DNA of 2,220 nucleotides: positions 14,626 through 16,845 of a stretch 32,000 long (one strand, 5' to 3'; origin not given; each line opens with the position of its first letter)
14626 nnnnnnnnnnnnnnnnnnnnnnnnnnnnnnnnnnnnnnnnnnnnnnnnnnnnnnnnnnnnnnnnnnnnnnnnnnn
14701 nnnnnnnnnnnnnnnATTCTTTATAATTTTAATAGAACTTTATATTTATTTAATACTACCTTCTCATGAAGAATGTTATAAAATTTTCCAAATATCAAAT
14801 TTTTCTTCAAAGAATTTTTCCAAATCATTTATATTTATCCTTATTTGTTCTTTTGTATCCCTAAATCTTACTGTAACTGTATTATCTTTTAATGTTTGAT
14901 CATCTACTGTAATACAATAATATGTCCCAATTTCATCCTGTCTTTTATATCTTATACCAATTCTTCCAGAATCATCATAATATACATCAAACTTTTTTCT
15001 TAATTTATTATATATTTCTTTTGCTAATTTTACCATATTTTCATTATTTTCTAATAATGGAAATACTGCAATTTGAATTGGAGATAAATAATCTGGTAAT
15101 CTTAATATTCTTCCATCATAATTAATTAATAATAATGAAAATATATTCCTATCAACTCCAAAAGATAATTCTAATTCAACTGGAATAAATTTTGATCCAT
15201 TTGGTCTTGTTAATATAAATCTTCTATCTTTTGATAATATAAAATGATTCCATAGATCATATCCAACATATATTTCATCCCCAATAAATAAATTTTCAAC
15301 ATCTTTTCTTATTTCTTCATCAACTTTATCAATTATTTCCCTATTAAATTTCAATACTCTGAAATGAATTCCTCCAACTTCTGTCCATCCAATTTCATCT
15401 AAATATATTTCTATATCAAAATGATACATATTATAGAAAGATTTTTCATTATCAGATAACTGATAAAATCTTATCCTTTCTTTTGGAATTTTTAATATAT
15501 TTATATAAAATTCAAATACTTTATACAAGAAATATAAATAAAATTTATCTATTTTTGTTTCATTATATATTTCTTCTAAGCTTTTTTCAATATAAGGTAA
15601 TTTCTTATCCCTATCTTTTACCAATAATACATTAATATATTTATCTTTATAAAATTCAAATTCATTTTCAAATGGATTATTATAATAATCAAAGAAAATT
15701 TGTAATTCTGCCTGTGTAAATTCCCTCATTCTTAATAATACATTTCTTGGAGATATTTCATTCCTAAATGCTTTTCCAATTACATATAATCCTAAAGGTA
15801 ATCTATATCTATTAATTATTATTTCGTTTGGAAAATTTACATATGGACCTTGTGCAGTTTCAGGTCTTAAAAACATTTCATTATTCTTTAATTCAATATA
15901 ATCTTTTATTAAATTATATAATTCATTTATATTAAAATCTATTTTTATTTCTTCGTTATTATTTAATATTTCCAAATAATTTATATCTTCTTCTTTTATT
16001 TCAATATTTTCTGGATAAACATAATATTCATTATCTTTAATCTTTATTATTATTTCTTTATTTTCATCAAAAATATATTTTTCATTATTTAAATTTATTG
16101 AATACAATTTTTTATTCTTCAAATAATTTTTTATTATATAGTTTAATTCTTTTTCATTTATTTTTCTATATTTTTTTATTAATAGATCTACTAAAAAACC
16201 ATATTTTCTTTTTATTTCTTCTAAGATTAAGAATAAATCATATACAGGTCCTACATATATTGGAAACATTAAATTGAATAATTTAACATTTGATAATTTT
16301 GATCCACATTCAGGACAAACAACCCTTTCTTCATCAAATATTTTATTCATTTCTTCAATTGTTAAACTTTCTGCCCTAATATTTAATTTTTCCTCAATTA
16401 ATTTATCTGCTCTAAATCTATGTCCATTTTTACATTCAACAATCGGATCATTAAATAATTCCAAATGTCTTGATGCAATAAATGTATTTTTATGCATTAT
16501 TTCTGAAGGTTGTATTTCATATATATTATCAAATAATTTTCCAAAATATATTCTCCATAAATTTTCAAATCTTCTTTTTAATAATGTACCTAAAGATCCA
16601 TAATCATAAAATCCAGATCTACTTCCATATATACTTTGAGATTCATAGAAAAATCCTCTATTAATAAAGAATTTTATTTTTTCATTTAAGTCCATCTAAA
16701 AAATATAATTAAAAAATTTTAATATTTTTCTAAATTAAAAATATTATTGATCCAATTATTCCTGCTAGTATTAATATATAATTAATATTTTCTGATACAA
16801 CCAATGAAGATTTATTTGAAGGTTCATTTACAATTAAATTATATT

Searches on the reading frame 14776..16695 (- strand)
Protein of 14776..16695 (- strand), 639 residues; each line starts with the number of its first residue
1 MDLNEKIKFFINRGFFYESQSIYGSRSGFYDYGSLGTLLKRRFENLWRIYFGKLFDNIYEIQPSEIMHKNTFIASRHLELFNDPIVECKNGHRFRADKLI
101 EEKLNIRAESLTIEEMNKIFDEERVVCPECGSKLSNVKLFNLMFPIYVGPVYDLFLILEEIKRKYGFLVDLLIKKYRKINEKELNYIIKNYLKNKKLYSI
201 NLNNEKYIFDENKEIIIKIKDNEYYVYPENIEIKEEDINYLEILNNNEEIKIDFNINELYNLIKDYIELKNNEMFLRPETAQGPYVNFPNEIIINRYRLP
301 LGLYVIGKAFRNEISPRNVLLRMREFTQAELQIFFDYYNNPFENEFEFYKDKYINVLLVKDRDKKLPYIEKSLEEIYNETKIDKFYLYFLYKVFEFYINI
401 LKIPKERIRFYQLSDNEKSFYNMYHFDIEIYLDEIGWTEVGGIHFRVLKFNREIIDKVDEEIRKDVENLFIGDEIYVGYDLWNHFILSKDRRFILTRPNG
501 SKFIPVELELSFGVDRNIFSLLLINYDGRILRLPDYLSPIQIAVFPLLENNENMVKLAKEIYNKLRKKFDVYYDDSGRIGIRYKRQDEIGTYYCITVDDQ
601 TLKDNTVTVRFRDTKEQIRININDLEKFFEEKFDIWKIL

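Call 53: search_protein_families(library=pfam, proteins=[window:14776-16695:-], max_evalue=0.001)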
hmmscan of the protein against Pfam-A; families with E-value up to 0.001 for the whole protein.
window:14776-16695:- (639 aa): 2 families
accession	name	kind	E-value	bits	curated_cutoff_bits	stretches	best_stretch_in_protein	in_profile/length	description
PF03129.25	HGTP_anticodon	-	1.3e-21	77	21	1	541-631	1-93/94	Anticodon binding domain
PF00587.30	tRNA-synt_2b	-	1.2e-10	42.2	29.3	1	271-336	8-72/179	tRNA synthetase class II core domain (G, H, P, S and T)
